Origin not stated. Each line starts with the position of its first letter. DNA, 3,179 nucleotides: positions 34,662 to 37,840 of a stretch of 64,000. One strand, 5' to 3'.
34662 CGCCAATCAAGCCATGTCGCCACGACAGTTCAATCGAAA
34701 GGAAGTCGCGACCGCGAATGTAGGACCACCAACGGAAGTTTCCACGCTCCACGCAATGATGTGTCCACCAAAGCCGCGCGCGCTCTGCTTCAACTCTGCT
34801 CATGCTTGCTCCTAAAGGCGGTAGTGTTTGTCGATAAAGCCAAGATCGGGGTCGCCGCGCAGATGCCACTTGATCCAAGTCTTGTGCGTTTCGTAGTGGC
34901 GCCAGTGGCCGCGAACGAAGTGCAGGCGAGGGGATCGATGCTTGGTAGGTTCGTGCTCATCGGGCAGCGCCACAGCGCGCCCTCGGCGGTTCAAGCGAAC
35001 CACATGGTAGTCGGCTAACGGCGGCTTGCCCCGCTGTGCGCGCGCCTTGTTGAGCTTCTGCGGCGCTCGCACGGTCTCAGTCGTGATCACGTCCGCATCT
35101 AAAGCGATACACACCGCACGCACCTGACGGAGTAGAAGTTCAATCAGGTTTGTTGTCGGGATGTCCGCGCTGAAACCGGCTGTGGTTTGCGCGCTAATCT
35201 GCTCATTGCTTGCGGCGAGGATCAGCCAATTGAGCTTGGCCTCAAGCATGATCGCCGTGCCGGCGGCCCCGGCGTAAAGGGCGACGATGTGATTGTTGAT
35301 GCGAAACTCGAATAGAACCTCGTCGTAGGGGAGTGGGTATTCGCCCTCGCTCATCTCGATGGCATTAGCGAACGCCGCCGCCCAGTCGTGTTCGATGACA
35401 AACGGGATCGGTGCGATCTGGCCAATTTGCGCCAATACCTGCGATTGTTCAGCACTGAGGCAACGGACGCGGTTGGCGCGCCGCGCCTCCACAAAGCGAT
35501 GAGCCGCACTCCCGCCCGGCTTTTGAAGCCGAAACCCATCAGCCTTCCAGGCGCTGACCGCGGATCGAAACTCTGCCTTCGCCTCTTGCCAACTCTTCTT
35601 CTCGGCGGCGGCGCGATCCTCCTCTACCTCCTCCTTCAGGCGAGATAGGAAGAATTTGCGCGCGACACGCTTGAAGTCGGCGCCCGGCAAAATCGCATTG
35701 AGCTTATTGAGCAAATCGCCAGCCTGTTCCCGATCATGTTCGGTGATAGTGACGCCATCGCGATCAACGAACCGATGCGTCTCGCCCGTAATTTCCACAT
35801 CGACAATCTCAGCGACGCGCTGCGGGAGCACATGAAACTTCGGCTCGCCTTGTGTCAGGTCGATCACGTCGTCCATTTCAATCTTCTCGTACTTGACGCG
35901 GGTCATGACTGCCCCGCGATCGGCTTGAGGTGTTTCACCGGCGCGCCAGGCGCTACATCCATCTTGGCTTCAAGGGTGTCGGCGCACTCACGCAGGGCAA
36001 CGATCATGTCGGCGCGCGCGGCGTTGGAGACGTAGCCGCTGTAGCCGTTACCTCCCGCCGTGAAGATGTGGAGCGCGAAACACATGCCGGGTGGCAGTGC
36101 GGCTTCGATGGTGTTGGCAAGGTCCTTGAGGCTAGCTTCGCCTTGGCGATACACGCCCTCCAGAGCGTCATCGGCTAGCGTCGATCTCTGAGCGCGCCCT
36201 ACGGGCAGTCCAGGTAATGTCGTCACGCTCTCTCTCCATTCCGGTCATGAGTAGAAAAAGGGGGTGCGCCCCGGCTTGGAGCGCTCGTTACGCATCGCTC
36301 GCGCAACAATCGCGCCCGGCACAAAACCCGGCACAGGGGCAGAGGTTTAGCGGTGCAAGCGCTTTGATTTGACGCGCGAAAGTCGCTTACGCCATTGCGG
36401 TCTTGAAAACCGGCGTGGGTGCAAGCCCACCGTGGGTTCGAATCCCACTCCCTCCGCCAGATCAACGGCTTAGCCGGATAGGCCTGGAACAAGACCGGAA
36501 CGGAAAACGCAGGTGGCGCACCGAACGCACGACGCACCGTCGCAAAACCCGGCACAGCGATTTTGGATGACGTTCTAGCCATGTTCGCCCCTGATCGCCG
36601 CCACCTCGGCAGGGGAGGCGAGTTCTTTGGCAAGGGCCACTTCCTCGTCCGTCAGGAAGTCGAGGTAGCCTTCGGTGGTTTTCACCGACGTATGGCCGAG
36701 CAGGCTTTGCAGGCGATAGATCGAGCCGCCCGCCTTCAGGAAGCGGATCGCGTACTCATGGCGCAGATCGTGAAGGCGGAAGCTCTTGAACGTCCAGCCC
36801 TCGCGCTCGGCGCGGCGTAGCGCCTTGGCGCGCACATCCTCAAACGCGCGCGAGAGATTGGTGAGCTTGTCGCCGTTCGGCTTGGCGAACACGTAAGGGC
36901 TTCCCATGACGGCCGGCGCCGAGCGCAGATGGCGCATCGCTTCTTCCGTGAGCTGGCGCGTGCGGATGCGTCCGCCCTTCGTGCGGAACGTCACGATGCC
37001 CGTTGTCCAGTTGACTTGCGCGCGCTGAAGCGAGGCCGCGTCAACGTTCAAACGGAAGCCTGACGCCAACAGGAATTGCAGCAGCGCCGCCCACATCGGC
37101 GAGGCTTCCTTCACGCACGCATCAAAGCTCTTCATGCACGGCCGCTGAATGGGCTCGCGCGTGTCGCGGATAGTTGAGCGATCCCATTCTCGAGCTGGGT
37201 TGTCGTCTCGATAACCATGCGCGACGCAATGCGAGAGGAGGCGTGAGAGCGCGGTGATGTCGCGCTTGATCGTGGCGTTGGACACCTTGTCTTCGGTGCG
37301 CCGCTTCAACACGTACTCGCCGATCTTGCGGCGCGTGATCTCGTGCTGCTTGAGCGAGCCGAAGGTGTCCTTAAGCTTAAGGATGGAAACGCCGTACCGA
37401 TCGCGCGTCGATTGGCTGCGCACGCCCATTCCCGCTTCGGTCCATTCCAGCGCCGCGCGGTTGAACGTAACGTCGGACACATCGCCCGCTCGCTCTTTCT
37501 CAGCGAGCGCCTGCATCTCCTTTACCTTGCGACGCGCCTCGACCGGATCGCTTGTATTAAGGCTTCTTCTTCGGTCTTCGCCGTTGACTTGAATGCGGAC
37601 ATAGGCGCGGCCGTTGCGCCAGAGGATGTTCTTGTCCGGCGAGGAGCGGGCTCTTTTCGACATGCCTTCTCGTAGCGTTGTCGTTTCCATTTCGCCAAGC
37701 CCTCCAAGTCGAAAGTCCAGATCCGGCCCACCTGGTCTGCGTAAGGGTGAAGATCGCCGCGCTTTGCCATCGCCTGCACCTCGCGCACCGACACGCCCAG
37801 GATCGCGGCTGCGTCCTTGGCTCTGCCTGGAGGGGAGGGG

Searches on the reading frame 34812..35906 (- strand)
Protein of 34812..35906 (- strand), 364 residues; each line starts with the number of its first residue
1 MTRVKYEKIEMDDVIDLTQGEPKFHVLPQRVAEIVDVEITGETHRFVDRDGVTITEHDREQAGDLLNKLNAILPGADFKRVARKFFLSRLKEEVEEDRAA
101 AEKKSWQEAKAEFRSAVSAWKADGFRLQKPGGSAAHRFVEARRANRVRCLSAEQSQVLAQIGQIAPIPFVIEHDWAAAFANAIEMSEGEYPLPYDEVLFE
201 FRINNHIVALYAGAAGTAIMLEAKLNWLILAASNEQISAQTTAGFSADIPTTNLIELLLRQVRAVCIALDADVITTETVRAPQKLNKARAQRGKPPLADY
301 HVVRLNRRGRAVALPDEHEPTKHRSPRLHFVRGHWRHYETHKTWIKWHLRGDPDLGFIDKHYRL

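Call 68: search_protein_families(library=phrogs, proteins=[window:34812-35906:-], max_evalue=0.001)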
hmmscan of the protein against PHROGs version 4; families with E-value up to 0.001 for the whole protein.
window:34812-35906:- (364 aa): 1 family
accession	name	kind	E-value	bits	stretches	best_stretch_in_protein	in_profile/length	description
phrog_10678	-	unknown function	8e-05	23.8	1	320-352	170-203/214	-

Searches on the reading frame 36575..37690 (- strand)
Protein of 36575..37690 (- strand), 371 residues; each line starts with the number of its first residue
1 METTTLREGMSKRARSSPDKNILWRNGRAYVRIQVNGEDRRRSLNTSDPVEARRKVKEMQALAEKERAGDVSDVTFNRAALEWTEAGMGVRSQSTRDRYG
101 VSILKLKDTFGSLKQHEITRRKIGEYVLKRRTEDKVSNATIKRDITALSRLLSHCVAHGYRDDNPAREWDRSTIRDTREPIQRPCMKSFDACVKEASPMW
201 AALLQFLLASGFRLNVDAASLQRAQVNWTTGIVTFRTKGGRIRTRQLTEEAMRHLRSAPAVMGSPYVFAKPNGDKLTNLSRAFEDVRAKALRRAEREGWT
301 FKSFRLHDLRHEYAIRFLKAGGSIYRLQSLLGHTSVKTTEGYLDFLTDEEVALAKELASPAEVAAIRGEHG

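Call 68: search_protein_families(library=phrogs, proteins=[window:36575-37690:-], max_evalue=0.001)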
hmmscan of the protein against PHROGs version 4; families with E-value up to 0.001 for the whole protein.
window:36575-37690:- (371 aa): 3 families
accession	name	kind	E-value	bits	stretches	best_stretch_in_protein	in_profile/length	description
phrog_1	-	integration and excision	2.4e-46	160.2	1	19-352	105-442/611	integrase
phrog_216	-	integration and excision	2.9e-23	83.4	1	139-358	15-237/301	integrase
phrog_7269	-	integration and excision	1.8e-07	32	1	307-348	31-72/89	integrase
